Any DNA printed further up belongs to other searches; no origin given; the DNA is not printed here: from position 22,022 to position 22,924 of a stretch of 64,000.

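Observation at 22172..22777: Cupin protein carrying the DddK/DddW/DddQ-type metal and Tyr motif: candidate DMSP lyase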

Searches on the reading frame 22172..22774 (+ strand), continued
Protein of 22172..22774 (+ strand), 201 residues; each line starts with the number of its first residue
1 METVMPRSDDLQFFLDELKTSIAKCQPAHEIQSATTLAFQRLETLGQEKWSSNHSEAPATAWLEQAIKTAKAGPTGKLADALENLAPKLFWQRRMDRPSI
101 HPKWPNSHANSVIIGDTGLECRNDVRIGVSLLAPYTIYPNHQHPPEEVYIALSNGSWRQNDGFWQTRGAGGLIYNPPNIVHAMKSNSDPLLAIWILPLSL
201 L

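Call 57: search_protein_families(library=pfam, proteins=[L057:4791-6233:+, L057:6236-7315:+, L057:6229-7992:+, L057:8427-9974:+, L057:9974-10579:+, L057:11183-12346:+, L057:11974-13449:+, L057:13449-14876:+, L057:7697-8782:-, L057:15557-16549:-], max_evalue=0.00001)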
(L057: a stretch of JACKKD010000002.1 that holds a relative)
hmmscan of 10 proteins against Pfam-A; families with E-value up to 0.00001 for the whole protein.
L057:4791-6233:+ (481 aa): 2 families
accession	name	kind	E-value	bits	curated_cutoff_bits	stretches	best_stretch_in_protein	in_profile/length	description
PF08245.18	Mur_ligase_M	-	8.1e-41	140.6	24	1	107-295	1-200/200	Mur ligase middle domain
PF02875.26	Mur_ligase_C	-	7.2e-16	59.6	28.4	1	326-454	3-126/127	Mur ligase, glutamate ligase domain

L057:6236-7315:+ (360 aa): 2 families
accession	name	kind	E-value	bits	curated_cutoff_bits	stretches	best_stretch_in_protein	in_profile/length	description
PF00953.26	Glycos_transf_4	-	9.6e-33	113.9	27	1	99-283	2-158/160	Glycosyl transferase family 4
PF10555.14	MraY_sig1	-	3.3e-06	26.7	20.1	1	68-80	1-13/13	Phospho-N-acetylmuramoyl-pentapeptide-transferase signature 1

L057:6229-7992:+ (588 aa): 1 family
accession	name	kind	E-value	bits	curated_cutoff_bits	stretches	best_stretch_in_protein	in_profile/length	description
PF09335.16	VTT_dom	-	3.3e-11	44.2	33.9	1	409-527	4-121/123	VTT domain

L057:8427-9974:+ (516 aa): 2 families
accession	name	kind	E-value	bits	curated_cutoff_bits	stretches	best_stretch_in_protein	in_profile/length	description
PF08245.18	Mur_ligase_M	-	9.6e-28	97.9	24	1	168-352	1-199/200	Mur ligase middle domain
PF02875.26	Mur_ligase_C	-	2.2e-11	45.1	28.4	1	375-483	1-126/127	Mur ligase, glutamate ligase domain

L057:9974-10579:+ (202 aa): 1 family
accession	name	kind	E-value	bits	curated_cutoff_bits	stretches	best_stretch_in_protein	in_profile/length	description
PF16867.11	DMSP_lyase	-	2.4e-43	148.1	27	1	36-196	3-162/162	Dimethlysulfonioproprionate lyase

L057:11183-12346:+ (388 aa): 1 family
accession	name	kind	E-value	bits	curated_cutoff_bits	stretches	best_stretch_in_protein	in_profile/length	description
PF01098.24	FTSW_RODA_SPOVE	-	3.7e-69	233.9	26.4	1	29-373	3-353/356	Cell cycle protein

L057:11974-13449:+ (492 aa): 2 families
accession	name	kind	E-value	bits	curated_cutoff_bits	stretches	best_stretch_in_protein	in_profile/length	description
PF04101.22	Glyco_tran_28_C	-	1.7e-31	110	22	1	311-476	2-165/166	Glycosyltransferase family 28 C-terminal domain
PF03033.26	Glyco_transf_28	-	1.5e-26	93.6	26.2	1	132-264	2-134/139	Glycosyltransferase family 28 N-terminal domain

L057:13449-14876:+ (476 aa): 3 families
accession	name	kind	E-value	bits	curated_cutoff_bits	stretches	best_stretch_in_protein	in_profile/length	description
PF01225.30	Mur_ligase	-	2.5e-31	108.3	21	1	16-112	2-93/95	Mur ligase family, catalytic domain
PF08245.18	Mur_ligase_M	-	1.9e-29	103.5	24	1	118-302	1-200/200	Mur ligase middle domain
PF02875.26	Mur_ligase_C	-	2.6e-18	67.5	28.4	1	324-459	1-127/127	Mur ligase, glutamate ligase domain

L057:7697-8782:- (361 aa): 0 families

L057:15557-16549:- (330 aa): 0 families

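Call 59: get_annotated_region(hit=H46, flank=9000)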
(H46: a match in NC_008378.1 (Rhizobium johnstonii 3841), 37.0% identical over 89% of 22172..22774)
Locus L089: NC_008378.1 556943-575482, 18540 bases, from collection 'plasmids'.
description: Rhizobium johnstonii 3841 plasmid pRL12, complete sequence
organism: Rhizobium johnstonii 3841 (NCBI taxid 216596)
taxonomy: Bacteria; Pseudomonadota; Alphaproteobacteria; Hyphomicrobiales; Rhizobiaceae; Rhizobium; Rhizobium johnstonii; Rhizobium johnstonii 3841
host: -; source: -; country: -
typing (MOB-suite, as given by PLSDB): conjugative; relaxase MOBQ; mating-pair formation MPF_T
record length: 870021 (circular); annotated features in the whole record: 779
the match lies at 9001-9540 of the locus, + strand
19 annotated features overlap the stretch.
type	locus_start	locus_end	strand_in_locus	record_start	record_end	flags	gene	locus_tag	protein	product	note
CDS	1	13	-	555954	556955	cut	-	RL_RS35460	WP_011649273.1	AraC family transcriptional regulator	-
CDS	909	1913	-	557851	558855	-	-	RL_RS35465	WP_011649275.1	Ldh family oxidoreductase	-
CDS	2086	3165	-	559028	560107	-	-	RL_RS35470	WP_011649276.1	glycine betaine/L-proline ABC transporter ATP-binding protein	-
CDS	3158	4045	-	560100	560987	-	-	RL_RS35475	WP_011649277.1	proline/glycine betaine ABC transporter permease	-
CDS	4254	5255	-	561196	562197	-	-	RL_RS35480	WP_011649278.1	ABC transporter substrate-binding protein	-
CDS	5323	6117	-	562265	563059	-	-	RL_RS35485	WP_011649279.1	pyrroline-5-carboxylate reductase dimerization domain-containing protein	-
CDS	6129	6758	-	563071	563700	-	-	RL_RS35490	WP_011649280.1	TetR/AcrR family transcriptional regulator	GO:0006355 - regulation of DNA-templated transcription [Evidence IEA]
CDS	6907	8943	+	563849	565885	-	-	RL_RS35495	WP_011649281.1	NADH:flavin oxidoreductase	-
CDS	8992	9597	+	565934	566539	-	-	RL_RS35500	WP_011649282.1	dimethylsulfoniopropionate lyase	-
CDS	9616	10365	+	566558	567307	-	-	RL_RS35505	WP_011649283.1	electron transfer flavoprotein subunit beta/FixA family protein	-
CDS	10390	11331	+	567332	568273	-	-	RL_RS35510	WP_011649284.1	electron transfer flavoprotein subunit alpha/FixB family protein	-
CDS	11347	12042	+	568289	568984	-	-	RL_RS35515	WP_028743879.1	dimethylsulfonioproprionate lyase family protein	-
CDS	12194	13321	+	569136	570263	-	-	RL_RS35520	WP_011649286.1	S-(hydroxymethyl)glutathione dehydrogenase/class III alcohol dehydrogenase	GO:0006113 - fermentation [Evidence IEA]; GO:0009404 - toxin metabolic process [Evidence IEA]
CDS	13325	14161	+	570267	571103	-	fghA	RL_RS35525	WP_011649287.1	S-formylglutathione hydrolase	GO:0046292 - formaldehyde metabolic process [Evidence IEA]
CDS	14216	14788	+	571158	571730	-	gfa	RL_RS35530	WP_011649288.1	S-(hydroxymethyl)glutathione synthase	GO:0046292 - formaldehyde metabolic process [Evidence IEA]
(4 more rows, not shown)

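Call 60: search_protein_families(library=pfam, proteins=[L089:8992-9594:+, L089:11347-12039:+, P0079, P0089, P0022], max_evalue=0.01)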
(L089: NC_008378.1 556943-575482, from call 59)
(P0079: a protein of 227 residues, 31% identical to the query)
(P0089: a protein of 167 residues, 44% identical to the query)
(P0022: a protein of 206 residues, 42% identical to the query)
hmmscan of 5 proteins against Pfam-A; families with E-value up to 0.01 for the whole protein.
L089:8992-9594:+ (201 aa): 1 family
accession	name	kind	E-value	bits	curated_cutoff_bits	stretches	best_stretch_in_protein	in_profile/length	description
PF16867.11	DMSP_lyase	-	1.7e-55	187.6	27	1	29-189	3-161/162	Dimethlysulfonioproprionate lyase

L089:11347-12039:+ (231 aa): 1 family
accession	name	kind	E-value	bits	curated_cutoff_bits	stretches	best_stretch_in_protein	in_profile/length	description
PF16867.11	DMSP_lyase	-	1.8e-24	86.8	27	1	91-222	33-162/162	Dimethlysulfonioproprionate lyase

P0079 (227 aa): 3 families
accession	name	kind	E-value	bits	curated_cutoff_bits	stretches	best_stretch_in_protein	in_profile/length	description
PF16867.11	DMSP_lyase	-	2.1e-14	54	27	1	99-217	38-162/162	Dimethlysulfonioproprionate lyase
PF02311.25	AraC_binding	-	4.7e-05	23.6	21.1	1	157-212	12-65/135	AraC-like ligand binding domain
PF07883.17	Cupin_2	-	0.00065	19.8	27.2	1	155-215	5-64/70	Cupin domain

P0089 (167 aa): 3 families
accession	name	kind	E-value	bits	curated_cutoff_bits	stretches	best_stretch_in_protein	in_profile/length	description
PF16867.11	DMSP_lyase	-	8.2e-14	52.1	27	1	80-157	87-162/162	Dimethlysulfonioproprionate lyase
PF02311.25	AraC_binding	-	0.00059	20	21.1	1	97-152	12-65/135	AraC-like ligand binding domain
PF07883.17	Cupin_2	-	0.0087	16.2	27.2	0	95-155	5-64/70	Cupin domain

P0022 (206 aa): 1 family
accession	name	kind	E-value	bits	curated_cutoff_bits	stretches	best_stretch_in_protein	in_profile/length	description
PF16867.11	DMSP_lyase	-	2.5e-34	118.8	27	1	52-200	18-162/162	Dimethlysulfonioproprionate lyase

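Call 70: find_encoding_contigs(protein=P0076, flank=6000, max_places=3)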
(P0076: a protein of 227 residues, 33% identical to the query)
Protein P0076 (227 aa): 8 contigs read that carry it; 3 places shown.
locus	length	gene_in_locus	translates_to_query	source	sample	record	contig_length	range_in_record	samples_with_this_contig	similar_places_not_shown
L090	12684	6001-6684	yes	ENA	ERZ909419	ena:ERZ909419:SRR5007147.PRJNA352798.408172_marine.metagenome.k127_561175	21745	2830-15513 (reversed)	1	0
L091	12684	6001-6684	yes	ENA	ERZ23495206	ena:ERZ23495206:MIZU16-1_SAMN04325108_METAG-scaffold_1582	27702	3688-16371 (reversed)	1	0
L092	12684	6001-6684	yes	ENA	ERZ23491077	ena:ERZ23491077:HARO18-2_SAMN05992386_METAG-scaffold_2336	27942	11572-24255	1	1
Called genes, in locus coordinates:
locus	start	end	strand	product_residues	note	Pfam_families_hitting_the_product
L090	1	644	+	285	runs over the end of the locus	PF00296:Bac_luciferase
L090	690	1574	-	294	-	PF00753:Lactamase_B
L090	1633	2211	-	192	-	PF01327:Pep_deformylase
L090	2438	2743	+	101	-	PF03061:4HBT, PF13279:4HBT_2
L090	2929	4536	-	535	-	PF01019:G_glu_transpept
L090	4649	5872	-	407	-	PF00083:Sugar_tr, PF07690:MFS_1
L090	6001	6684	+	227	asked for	PF02311:AraC_binding (faint), PF16867:DMSP_lyase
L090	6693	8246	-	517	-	PF00501:AMP-binding, PF13193:AMP-binding_C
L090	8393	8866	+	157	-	-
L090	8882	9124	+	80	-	-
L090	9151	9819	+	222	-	PF00881:Nitroreductase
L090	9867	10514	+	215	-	PF01209:Ubie_methyltran (weak), PF08241:Methyltransf_11, PF08242:Methyltransf_12 (weak), PF13649:Methyltransf_25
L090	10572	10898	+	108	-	PF01503:PRA-PH (weak), PF03819:MazG, PF12643:MazG-like (weak)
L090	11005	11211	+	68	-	-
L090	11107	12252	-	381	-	PF00248:Aldo_ket_red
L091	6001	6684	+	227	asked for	PF02311:AraC_binding (faint), PF16867:DMSP_lyase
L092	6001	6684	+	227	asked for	PF02311:AraC_binding (faint), PF16867:DMSP_lyase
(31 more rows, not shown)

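Call 71: get_annotated_region(hit=H73, flank=6000)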
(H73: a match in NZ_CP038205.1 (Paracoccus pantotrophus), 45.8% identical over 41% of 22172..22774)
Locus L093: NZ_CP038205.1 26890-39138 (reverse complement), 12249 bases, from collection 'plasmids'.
description: Paracoccus pantotrophus strain DSM 11072 plasmid pPAN2, complete sequence
organism: Paracoccus pantotrophus (NCBI taxid 82367)
taxonomy: Bacteria; Pseudomonadota; Alphaproteobacteria; Rhodobacterales; Paracoccaceae; Paracoccus; Paracoccus pantotrophus
host: -; source: single cell,soil associated with Quercus lobator; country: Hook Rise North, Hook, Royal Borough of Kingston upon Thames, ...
typing (MOB-suite, as given by PLSDB): non-mobilizable; replicon rep_cluster_229; mating-pair formation MPF_T
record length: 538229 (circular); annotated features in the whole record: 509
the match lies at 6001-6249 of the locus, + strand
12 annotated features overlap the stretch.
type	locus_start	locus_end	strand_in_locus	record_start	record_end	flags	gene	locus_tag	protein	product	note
CDS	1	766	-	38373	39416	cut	-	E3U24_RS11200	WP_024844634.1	glycine betaine/L-proline ABC transporter ATP-binding protein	-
CDS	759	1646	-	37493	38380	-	-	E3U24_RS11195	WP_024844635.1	proline/glycine betaine ABC transporter permease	-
CDS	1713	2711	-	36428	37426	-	-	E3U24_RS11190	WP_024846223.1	ABC transporter substrate-binding protein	-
CDS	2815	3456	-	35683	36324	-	-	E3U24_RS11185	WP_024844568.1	TetR/AcrR family transcriptional regulator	GO:0006355 - regulation of DNA-templated transcription [Evidence IEA]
CDS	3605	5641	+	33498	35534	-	hpbA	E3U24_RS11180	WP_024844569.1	N-methyl-L-proline N-demethylase HpbA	-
CDS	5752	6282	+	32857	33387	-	-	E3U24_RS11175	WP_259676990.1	dimethylsulfoniopropionate lyase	-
CDS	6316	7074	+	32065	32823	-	-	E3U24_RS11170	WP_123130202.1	electron transfer flavoprotein subunit beta/FixA family protein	-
CDS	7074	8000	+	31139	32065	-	-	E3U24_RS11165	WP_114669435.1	FAD-binding protein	-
CDS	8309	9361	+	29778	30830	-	-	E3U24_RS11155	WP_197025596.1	LysR family transcriptional regulator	GO:0006355 - regulation of DNA-templated transcription [Evidence IEA]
CDS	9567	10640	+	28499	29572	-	-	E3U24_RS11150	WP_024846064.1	alcohol dehydrogenase family protein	-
CDS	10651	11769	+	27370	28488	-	-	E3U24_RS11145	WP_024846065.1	mandelate racemase/muconate lactonizing enzyme family protein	-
CDS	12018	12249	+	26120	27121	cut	-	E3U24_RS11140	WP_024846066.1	glycine betaine ABC transporter substrate-binding protein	GO:0055085 - transmembrane transport [Evidence IEA]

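Call 72: find_encoding_contigs(protein=P0002, flank=3000, max_places=6)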
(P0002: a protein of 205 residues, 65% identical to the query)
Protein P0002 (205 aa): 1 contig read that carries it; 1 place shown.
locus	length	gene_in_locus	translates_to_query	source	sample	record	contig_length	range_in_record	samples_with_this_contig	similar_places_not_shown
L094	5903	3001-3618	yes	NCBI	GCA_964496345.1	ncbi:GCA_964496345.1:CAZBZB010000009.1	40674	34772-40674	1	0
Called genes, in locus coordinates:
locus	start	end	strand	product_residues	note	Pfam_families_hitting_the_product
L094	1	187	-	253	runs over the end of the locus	PF00106:adh_short, PF08659:KR, PF13561:adh_short_C2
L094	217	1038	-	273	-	PF04909:Amidohydro_2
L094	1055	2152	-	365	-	PF08240:ADH_N, PF16912:Glu_dehyd_C (weak), PF00107:ADH_zinc_N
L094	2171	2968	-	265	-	PF23441:SDR (weak), PF00106:adh_short, PF08659:KR, PF13561:adh_short_C2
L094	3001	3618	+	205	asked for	PF16867:DMSP_lyase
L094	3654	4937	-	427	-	PF00815:Histidinol_dh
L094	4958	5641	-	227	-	PF02586:SRAP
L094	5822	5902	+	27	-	?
